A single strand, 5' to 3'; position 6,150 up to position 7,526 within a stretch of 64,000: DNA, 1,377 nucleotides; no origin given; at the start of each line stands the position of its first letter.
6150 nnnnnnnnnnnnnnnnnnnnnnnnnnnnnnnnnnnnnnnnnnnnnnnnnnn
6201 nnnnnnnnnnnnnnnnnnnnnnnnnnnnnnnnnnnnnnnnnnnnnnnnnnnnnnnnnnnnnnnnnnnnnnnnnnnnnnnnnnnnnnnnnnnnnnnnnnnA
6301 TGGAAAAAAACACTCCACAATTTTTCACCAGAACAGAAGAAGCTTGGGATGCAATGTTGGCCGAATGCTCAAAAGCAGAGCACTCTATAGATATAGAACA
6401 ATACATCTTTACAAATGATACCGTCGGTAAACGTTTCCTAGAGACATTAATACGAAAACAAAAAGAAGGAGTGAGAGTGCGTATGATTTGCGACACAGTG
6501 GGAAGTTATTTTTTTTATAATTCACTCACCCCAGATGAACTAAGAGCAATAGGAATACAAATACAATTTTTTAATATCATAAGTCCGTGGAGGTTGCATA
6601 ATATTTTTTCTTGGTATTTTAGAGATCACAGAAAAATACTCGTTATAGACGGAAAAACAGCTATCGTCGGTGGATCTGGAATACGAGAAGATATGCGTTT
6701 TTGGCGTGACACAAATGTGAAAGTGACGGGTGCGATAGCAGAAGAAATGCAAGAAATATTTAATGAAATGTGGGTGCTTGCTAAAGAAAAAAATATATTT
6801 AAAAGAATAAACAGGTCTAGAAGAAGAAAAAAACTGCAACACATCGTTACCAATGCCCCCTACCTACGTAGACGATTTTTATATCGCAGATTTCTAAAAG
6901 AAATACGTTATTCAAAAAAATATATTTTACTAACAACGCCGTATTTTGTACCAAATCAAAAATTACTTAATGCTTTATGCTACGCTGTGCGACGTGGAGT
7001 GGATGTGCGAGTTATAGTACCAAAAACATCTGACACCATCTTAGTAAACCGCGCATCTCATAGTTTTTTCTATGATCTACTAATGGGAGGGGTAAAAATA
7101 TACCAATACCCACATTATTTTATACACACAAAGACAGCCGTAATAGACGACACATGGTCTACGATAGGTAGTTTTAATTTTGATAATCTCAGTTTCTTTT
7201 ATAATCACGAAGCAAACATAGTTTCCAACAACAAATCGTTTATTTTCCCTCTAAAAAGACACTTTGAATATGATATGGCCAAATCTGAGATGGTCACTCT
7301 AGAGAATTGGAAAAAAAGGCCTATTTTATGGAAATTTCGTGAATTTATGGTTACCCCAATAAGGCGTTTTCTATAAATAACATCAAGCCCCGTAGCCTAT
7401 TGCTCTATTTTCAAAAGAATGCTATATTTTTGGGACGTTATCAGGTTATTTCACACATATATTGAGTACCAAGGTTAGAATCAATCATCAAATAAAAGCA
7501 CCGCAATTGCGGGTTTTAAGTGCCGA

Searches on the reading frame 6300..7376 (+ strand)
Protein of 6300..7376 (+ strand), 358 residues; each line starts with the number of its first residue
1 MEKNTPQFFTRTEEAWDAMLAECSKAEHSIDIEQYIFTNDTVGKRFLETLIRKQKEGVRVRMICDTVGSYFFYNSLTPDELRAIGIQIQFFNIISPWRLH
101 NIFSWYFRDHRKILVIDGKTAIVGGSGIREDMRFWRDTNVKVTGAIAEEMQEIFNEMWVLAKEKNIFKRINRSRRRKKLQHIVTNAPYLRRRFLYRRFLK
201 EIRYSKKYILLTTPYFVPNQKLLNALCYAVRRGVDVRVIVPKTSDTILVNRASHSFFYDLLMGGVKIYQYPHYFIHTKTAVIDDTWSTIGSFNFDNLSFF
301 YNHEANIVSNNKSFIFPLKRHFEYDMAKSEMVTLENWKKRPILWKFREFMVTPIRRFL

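Call 6: search_protein_families(library=pfam, proteins=[window:6300-7376:+], max_evalue=0.1)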
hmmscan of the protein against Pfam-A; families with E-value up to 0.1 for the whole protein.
window:6300-7376:+ (358 aa): 3 families
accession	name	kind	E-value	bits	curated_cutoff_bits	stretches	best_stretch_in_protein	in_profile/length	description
PF13091.12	PLDc_2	-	1.9e-46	157.6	27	2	199-325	2-131/132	PLD-like domain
PF00614.28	PLDc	-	4.6e-10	39.5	21.9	2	275-296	5-26/28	Phospholipase D Active site motif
PF24402.1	iHKD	-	0.072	13.7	27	0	221-251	4-32/111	Inactive HKD-Rease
